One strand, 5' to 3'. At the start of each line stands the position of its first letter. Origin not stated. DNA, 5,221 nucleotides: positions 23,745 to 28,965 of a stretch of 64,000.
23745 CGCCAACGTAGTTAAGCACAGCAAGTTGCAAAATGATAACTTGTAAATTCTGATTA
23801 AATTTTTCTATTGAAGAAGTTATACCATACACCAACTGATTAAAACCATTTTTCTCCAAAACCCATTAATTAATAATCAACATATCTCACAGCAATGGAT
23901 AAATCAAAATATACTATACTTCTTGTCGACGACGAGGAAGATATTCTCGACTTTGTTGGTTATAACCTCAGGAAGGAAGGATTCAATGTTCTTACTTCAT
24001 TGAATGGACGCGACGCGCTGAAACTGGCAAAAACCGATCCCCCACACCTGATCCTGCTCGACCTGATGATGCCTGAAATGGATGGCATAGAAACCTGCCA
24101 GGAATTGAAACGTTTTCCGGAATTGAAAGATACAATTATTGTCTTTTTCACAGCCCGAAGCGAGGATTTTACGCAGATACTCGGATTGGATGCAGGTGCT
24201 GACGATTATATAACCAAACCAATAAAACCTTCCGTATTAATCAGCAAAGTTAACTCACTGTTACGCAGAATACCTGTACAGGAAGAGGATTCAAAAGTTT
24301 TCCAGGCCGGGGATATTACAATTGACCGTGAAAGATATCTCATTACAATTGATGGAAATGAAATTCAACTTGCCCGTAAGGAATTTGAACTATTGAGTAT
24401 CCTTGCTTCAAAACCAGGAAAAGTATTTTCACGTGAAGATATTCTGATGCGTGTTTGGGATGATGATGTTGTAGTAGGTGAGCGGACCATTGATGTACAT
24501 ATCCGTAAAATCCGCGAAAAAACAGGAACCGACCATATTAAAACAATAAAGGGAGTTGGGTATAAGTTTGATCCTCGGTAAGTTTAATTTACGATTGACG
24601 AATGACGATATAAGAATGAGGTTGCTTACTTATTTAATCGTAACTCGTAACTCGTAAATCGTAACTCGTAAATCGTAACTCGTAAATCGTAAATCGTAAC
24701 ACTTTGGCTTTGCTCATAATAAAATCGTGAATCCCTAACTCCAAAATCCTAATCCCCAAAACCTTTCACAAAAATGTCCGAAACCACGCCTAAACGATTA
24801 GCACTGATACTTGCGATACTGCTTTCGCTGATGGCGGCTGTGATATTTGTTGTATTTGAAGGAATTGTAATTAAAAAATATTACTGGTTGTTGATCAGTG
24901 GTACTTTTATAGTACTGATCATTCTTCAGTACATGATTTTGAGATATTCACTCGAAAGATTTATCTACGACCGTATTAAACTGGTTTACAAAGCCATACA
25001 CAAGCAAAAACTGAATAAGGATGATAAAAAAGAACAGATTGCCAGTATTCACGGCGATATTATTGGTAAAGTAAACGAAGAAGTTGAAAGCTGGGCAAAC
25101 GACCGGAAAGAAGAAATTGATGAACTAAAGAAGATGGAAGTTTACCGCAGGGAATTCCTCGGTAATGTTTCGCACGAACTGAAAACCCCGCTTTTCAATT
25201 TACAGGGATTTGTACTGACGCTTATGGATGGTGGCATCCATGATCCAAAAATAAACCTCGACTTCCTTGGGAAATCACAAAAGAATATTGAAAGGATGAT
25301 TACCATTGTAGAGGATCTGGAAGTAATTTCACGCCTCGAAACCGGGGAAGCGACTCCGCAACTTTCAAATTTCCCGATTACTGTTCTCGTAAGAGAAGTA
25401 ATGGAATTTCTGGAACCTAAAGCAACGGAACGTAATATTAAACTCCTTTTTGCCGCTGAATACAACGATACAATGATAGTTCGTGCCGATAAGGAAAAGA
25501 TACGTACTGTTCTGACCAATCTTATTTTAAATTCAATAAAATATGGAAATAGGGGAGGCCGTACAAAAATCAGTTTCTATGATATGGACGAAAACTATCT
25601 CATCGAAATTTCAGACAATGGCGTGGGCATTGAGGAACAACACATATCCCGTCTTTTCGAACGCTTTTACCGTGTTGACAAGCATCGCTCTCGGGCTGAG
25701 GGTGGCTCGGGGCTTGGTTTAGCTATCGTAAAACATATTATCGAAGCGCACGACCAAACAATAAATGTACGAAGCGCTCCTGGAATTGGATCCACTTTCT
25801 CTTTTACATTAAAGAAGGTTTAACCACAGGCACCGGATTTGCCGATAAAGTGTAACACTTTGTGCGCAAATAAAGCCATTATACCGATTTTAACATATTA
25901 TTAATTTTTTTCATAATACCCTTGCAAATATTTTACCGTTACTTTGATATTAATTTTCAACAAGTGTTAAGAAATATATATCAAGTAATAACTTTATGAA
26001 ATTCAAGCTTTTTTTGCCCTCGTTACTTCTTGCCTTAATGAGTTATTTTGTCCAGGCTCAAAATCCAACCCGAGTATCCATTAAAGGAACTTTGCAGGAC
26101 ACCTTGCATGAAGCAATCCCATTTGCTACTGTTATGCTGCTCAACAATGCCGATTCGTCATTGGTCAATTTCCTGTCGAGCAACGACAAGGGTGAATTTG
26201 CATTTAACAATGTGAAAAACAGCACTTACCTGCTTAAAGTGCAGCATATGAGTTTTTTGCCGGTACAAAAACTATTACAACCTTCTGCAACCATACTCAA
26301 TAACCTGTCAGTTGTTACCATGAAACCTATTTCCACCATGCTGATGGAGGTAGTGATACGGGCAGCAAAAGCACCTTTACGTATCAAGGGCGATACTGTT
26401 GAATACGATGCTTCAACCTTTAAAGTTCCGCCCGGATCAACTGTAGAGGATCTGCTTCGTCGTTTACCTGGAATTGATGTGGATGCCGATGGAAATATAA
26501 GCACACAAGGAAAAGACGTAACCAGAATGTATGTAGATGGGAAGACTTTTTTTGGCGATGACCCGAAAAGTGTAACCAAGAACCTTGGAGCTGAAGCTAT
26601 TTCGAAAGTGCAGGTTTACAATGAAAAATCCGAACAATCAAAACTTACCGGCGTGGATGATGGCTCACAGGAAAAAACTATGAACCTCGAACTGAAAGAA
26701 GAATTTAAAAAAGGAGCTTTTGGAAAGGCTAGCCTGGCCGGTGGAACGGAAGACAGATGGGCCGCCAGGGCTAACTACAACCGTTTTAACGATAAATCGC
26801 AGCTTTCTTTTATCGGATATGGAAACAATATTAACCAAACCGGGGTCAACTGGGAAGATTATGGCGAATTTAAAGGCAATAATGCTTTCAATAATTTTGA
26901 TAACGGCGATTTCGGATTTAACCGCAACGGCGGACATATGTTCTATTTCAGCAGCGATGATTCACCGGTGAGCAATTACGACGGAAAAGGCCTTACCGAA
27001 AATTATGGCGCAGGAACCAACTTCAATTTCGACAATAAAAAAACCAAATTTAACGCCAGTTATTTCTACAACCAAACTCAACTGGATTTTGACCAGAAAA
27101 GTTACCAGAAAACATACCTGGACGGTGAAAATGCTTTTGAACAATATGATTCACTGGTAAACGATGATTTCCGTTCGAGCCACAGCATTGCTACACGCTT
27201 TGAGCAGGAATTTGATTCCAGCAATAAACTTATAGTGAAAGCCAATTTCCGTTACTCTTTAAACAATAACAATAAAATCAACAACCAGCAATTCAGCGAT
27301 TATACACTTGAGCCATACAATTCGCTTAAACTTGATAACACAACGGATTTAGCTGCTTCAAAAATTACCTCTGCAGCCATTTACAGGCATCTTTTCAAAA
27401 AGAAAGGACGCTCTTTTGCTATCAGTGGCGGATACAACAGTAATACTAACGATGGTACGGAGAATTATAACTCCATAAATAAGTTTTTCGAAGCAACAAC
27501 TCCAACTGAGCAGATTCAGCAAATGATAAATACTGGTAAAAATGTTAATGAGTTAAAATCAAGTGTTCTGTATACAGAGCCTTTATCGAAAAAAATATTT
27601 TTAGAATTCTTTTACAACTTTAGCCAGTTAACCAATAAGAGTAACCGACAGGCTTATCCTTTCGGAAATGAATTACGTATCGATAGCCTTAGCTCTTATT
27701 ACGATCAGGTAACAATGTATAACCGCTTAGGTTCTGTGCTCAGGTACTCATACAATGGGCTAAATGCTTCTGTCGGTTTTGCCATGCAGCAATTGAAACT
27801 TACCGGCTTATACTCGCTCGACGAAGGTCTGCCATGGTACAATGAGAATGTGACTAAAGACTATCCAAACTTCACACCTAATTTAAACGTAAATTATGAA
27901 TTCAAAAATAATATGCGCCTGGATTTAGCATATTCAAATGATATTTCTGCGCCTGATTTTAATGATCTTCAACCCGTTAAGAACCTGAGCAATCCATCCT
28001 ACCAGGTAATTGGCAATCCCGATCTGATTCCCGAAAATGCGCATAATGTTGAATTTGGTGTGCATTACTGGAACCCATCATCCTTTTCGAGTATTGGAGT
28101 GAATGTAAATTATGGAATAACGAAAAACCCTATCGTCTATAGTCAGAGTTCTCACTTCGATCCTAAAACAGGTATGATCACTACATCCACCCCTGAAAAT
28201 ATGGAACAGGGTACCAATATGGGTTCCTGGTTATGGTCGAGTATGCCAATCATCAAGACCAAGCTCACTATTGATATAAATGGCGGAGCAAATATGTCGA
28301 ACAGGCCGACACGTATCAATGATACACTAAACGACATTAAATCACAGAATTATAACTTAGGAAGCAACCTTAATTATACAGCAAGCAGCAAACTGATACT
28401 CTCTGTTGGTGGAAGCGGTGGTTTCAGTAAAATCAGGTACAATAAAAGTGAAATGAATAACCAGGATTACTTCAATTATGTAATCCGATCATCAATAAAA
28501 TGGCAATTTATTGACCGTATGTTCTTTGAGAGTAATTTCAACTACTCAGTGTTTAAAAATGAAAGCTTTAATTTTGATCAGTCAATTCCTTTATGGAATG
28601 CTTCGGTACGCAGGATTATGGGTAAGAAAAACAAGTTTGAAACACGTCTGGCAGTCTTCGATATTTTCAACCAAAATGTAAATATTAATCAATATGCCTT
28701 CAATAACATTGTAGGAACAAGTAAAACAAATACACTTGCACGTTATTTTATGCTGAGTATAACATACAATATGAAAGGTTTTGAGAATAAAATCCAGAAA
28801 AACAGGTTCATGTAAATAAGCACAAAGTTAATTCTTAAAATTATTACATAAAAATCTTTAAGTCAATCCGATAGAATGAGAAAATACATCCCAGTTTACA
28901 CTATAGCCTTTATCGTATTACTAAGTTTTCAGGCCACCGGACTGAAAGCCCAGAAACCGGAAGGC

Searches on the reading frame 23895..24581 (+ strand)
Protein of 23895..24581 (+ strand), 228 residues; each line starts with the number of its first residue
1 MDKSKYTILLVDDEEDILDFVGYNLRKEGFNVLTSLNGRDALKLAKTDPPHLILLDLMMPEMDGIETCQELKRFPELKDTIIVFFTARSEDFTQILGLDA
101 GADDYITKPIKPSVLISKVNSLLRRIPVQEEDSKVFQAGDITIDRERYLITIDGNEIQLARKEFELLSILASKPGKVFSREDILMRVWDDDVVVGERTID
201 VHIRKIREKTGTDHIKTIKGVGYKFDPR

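Call 9: search_protein_families(library=pfam, proteins=[window:23895-24581:+])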
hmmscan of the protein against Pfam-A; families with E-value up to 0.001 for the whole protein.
window:23895-24581:+ (228 aa): 2 families
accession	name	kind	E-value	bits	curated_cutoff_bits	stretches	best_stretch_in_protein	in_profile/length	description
PF00072.30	Response_reg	-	4.4e-28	98.1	30.2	1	8-119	1-110/111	Response regulator receiver domain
PF00486.34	Trans_reg_C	-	1.6e-23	83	26.2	1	154-225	1-77/77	Transcriptional regulatory protein, C terminal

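Call 38: search_solved_structures(query=window:23895-24581:+, max_evalue=1e-20, show_alignments=3)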
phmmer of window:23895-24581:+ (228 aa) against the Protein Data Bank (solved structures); distinct sequences matched with E-value up to 1e-20: 41.
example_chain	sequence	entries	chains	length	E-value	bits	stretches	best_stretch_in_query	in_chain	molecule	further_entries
2oqr_A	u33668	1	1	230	2.2e-42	148.2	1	7-226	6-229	Sensory transduction protein regX3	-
4b09_A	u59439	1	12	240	6.2e-41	143.5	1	2-226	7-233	TRANSCRIPTIONAL REGULATORY PROTEIN BAER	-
2gwr_A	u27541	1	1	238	7.4e-40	140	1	1-227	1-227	DNA-binding response regulator mtrA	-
1p2f_A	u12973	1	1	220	2.3e-35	125.3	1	7-225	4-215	Response Regulator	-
9dvt_R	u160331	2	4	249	2.5e-34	121.9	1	6-224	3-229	DNA-binding dual master transcriptional regulator RpaA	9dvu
1ys6_A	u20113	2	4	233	2.5e-33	118.6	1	7-223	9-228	Transcriptional regulatory protein prrA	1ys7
3q9s_A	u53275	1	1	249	2.9e-33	118.4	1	6-220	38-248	DNA-binding response regulator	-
1mvo_A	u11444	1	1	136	2.6e-32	115.3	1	7-134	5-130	PhoP response regulator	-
7e1b_A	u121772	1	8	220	3.1e-31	111.8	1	5-225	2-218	DNA-binding response regulator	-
9ji3_J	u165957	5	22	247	1.1e-29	106.7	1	7-225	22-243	DNA-binding response regulator | Possible two component system response transcriptional positive regulator PhoP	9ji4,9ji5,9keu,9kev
3r0j_A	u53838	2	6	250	1.2e-29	106.6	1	7-225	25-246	POSSIBLE TWO COMPONENT SYSTEM RESPONSE TRANSCRIPTIONAL POSITIVE REGULATOR PHOP | Response regulator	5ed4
4kfc_A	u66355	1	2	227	2.2e-28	102.4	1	7-225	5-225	KDP operon transcriptional regulatory protein KdpE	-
4kny_A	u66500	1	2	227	4e-28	101.6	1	7-225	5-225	KDP operon transcriptional regulatory protein KdpE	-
6lgq_D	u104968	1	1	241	4.2e-28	101.5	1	7-225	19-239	DNA-binding response regulator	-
1nxo_A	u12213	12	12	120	4.2e-28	101.5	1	8-125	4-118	DNA-binding response regulator | Response regulator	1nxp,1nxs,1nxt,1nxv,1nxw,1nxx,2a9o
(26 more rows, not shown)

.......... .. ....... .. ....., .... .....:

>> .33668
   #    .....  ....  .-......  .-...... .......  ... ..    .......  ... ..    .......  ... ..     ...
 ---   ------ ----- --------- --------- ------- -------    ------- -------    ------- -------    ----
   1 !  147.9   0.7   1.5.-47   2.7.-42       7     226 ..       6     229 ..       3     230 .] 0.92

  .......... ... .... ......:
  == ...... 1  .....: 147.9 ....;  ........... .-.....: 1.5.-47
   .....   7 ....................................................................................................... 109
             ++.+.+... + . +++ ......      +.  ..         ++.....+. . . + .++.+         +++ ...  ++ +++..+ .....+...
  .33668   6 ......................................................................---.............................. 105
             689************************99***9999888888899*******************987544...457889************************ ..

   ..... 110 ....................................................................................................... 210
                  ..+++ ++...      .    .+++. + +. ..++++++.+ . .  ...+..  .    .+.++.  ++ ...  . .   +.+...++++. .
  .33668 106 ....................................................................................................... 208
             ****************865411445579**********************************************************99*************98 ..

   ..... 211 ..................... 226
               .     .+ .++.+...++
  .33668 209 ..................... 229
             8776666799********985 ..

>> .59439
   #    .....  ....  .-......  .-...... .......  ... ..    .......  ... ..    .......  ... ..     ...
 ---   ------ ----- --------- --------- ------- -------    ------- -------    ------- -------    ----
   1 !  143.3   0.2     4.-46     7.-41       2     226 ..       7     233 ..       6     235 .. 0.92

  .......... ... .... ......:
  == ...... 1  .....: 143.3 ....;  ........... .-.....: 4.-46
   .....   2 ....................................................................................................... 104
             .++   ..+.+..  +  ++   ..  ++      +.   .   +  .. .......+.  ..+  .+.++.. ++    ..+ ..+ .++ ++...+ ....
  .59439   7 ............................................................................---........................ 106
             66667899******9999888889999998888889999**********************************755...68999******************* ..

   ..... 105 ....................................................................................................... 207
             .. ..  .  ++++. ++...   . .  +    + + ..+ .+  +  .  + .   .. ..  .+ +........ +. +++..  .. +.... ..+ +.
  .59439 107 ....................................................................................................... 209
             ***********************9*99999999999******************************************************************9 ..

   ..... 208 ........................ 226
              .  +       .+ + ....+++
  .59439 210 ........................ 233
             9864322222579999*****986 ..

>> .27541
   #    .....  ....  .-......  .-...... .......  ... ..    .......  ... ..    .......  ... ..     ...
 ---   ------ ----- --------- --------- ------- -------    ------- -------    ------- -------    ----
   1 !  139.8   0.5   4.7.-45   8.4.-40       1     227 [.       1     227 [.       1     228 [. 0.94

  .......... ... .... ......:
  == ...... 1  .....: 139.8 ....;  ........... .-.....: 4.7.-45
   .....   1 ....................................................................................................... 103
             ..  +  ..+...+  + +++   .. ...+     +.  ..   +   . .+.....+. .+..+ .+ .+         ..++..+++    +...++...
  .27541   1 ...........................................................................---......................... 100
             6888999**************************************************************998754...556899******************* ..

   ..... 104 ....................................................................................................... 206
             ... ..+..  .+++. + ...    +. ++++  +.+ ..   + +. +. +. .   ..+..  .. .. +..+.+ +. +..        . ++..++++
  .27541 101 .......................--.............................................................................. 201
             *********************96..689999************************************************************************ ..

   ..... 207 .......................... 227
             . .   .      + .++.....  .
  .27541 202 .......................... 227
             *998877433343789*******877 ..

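Call 39: search_protein_families(library=ncbifam, proteins=[window:23895-24581:+])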
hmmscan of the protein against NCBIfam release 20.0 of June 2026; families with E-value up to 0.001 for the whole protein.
window:23895-24581:+ (228 aa): 96 families (the best 25 are shown)
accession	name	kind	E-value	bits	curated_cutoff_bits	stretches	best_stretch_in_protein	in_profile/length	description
TIGR02154.1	PhoB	equivalog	5.7e-63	212.2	296.2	1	6-226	3-226/226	phosphate regulon transcriptional regulator PhoB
NF053854.1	RespRegPhoBBctds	equivalog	1.1e-60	204.9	270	1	8-225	1-224/225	two-component system response regulator PhoB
NF008296.0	PRK11083.1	equivalog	1.1e-54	185.2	273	1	5-226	3-226/228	two-component system response regulator CreB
NF040689.1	MtrAB_MtrA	equivalog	2.6e-53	180.6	300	1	8-224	1-217/219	MtrAB system response regulator MtrA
NF040534.1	resp_reg_YycF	equivalog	2.7e-53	180.6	340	1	7-223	2-225/231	response regulator YycF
NF033120.0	vanR_FM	exception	3.4e-53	180.7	460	1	6-226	4-230/231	vancomycin resistance response regulator transcription factor, VanR-F/VanR-M family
NF041733.1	resp_reg_CseB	equivalog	8.5e-53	179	350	1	7-225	2-226/228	two-component system response regulator CseB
NF007982.1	PRK10710.1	equivalog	4.4e-51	173.7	380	1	4-226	6-228/235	envelope stress response regulator BaeR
NF045944.1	ResRegRpaBCyano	equivalog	3.6e-49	167.2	330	1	9-225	1-227/229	response regulator transcription factor RpaB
NF033117.2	vanR_ACDEGLN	exception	1.4e-46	158.9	350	1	8-225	1-225/226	VanR-ABDEGLN family response regulator transcription factor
TIGR01387.1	cztR_silR_copR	subfamily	4e-42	144.3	279.2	1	8-225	1-218/218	heavy metal response regulator transcription factor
NF007546.0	PRK10161.1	equivalog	2.6e-41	141.7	471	1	7-227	4-227/229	phosphate response regulator transcription factor PhoB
NF000402.1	vanR-B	exception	5e-41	140.5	480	1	7-225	4-216/219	vancomycin resistance response regulator transcription factor VanR-B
NF041209.1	resp_regPieR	equivalog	1.2e-39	136.3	450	1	8-226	3-228/231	two component system response regulator PieR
NF012227.0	AdeR_RR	equivalog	6.9e-38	130.5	340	1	2-226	8-237/239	efflux system response regulator transcription factor AdeR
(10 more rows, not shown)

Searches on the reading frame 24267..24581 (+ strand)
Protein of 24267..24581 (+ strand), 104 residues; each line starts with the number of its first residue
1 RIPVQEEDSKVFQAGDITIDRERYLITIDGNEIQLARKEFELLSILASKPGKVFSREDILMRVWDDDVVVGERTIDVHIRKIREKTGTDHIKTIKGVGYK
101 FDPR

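Call 54: search_solved_structures(query=window:24267-24581:+, max_evalue=0.00001, show_alignments=0)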
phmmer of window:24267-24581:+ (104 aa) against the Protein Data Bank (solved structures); distinct sequences matched with E-value up to 0.00001: 58.
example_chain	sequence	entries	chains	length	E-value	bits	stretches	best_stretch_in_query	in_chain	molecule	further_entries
8hml_A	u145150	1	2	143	2.6e-19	72.3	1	12-101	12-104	DNA-binding response OmpR family regulator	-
8hig_A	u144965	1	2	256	3.7e-19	71.8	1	11-101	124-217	DNA-binding response OmpR family regulator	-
3q9v_A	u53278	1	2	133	6.2e-18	67.9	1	9-100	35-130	DNA-binding response regulator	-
8hih_O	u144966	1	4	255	7.5e-18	67.6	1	9-100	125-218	Transcriptional regulatory protein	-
2oqr_A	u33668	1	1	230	6e-17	64.8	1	8-102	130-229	Sensory transduction protein regX3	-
3q9s_A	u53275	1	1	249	5.9e-16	61.6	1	3-96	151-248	DNA-binding response regulator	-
7e92_A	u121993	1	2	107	6.8e-16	61.4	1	13-101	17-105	DNA-binding response regulator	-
7e1d_B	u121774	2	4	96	8.1e-16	61.1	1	14-101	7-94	DNA-binding response regulator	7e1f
7e1b_A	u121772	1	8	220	4e-15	58.9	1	13-101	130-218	DNA-binding response regulator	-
2hwv_A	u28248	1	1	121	1.3e-14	57.3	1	14-100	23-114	DNA-binding response regulator VicR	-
4qwq_B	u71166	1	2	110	1.3e-14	57.3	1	16-102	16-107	Response regulator SaeR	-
4u88_A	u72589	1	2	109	1.6e-14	57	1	17-102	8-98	Transcriptional regulator SaeR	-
1gxp_A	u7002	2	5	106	2.3e-14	56.5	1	11-104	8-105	PHOSPHATE REGULON TRANSCRIPTIONAL REGULATORY PROTEIN | PHOSPHATE REGULON TRANSCRIPTIONAL REGULATORY PROTEIN PHOB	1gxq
1qqi_A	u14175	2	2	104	2.4e-14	56.4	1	12-104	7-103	PHOSPHATE REGULON TRANSCRIPTIONAL REGULATORY PROTEIN PHOB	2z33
3t72_A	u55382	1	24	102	2.5e-14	56.4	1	13-104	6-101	Phosphate regulon transcriptional regulatory protein phoB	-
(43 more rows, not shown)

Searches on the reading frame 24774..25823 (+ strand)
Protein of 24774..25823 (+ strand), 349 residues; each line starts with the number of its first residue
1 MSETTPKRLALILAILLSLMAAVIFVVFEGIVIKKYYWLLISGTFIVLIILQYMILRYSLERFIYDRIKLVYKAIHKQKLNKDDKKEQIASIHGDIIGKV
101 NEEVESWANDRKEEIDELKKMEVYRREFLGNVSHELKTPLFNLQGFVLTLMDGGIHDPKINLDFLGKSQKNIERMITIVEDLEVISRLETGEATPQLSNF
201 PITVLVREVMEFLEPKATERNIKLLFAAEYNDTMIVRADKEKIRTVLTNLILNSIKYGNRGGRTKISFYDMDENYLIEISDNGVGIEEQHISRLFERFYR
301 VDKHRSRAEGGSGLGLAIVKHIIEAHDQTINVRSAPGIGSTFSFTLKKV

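Call 9: search_protein_families(library=pfam, proteins=[window:24774-25823:+])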
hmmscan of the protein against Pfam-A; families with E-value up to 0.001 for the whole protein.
window:24774-25823:+ (349 aa): 3 families
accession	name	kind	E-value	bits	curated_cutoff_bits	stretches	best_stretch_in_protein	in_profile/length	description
PF02518.31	HATPase_c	-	5e-28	98.2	26.4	1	239-348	2-109/111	Histidine kinase-, DNA gyrase B-, and HSP90-like ATPase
PF00512.31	HisKA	-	3.5e-12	46.6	26.9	1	125-191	2-66/66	His Kinase A (phospho-acceptor) domain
PF13581.12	HATPase_c_2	-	0.00043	20.7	27.4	1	230-325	19-111/127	Histidine kinase-like ATPase domain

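Call 39: search_protein_families(library=ncbifam, proteins=[window:24774-25823:+])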
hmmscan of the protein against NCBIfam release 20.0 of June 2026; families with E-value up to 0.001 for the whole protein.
window:24774-25823:+ (349 aa): 82 families (the best 25 are shown)
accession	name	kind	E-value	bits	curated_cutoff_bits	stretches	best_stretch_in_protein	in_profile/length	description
NF046044.1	PnpS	equivalog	3.8e-75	253.3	400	1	57-346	106-389/390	two-component system histidine kinase PnpS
TIGR02966.1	phoR_proteo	equivalog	1.9e-69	234.2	334.2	1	114-346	103-333/333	phosphate regulon sensor histidine kinase PhoR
NF033092.0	HK_WalK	equivalog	3.7e-64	217.3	725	1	114-346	361-592/594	cell wall metabolism sensor histidine kinase WalK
NF008235.0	PRK11006.1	equivalog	1.7e-52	178.7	390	1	114-347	193-422/431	phosphate regulon sensor histidine kinase PhoR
NF047874.1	MASE3_PAS_HK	subfamily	1.2e-49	169.8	560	1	83-347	362-624/655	MASE3 domain-containing sensor histidine kinase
NF041735.1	hist_kin_RppB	equivalog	8e-49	166.6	400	1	126-346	217-437/438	two-component system sensor histidine kinase RppB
NF012163.2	BaeS_SmeS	equivalog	1.6e-47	162.5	500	1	35-341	164-451/457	sensor histidine kinase efflux regulator BaeS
NF053855.1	HisKinPhoRBctds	equivalog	7.2e-47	160.1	500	1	123-348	359-583/583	two-component system sensor histidine kinase PhoR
NF033093.1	HK_VicK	exception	6.6e-45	153.6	680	1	116-346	200-433/448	cell wall metabolism sensor histidine kinase VicK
TIGR02956.1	TMAO_torS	equivalog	2.1e-41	142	676.5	1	117-346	456-680/967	TMAO reductase system sensor histidine kinase/response regulator TorS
NF007837.0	PRK10549.1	equivalog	3.8e-41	141.3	603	1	47-339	171-449/466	envelope stress sensor histidine kinase BaeS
NF040691.1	MtrAB_MtrB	equivalog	4.1e-41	141.6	450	1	57-348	205-492/507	MtrAB system histidine kinase MtrB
TIGR01386.1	cztS_silS_copS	subfamily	4.8e-41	141.2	292.55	1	115-345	231-455/457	heavy metal sensor histidine kinase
NF045911.1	TCSHisKinNblS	equivalog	7.5e-40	136.9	1000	1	124-347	387-619/621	two-component system sensor histidine kinase NblS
NF041947.1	LuxQ_Vibrio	equivalog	1.2e-37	129.3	1200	1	83-346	435-694/843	quorum-sensing autoinducer 2 sensor kinase/phosphatase LuxQ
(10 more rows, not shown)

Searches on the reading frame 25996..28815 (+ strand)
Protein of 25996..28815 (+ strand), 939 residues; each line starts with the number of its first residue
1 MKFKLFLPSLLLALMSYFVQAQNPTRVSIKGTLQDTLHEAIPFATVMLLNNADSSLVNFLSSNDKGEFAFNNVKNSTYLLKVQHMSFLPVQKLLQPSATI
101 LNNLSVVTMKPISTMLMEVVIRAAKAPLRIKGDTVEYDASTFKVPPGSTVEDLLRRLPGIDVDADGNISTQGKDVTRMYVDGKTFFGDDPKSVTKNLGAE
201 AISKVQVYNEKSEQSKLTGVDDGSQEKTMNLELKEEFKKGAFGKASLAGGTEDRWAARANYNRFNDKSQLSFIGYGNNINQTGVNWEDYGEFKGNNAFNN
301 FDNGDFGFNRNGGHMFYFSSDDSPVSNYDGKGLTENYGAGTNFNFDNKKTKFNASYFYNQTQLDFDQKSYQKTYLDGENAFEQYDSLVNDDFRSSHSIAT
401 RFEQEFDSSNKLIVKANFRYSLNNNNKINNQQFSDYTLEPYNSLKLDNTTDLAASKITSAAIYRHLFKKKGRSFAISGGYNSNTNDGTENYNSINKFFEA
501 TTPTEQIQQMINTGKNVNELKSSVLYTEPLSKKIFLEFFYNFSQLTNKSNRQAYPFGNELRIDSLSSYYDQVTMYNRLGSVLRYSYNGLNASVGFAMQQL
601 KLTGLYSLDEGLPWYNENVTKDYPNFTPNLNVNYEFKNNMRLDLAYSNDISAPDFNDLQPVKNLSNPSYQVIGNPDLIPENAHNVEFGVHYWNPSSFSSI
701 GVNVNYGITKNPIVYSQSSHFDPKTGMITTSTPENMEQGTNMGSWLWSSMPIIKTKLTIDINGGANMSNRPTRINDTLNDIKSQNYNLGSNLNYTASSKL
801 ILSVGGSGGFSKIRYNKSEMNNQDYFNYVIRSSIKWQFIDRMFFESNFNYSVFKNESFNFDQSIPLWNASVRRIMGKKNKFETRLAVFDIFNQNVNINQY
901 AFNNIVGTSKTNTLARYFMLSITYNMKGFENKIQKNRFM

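Call 9: search_protein_families(library=pfam, proteins=[window:25996-28815:+])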
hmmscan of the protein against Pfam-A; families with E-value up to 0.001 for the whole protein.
window:25996-28815:+ (939 aa): 4 families
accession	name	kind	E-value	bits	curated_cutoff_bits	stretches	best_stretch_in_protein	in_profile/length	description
PF14905.12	OMP_b-brl_3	-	4.8e-31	108.6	27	1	465-805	1-331/408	Outer membrane protein beta-barrel family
PF00593.30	TonB_dep_Rec_b-barrel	-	1.6e-10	41.9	27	1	417-726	18-314/436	TonB dependent receptor-like, beta-barrel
PF13620.12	CarboxypepD_reg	-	6.2e-08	33.3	32.3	1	28-92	1-64/82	Carboxypeptidase regulatory-like domain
PF13715.12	CarbopepD_reg_2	-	2.2e-06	28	32.2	1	29-121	1-88/88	CarboxypepD_reg-like domain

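Call 39: search_protein_families(library=ncbifam, proteins=[window:25996-28815:+])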
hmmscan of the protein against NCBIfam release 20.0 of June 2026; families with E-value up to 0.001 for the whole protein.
window:25996-28815:+ (939 aa): 0 families
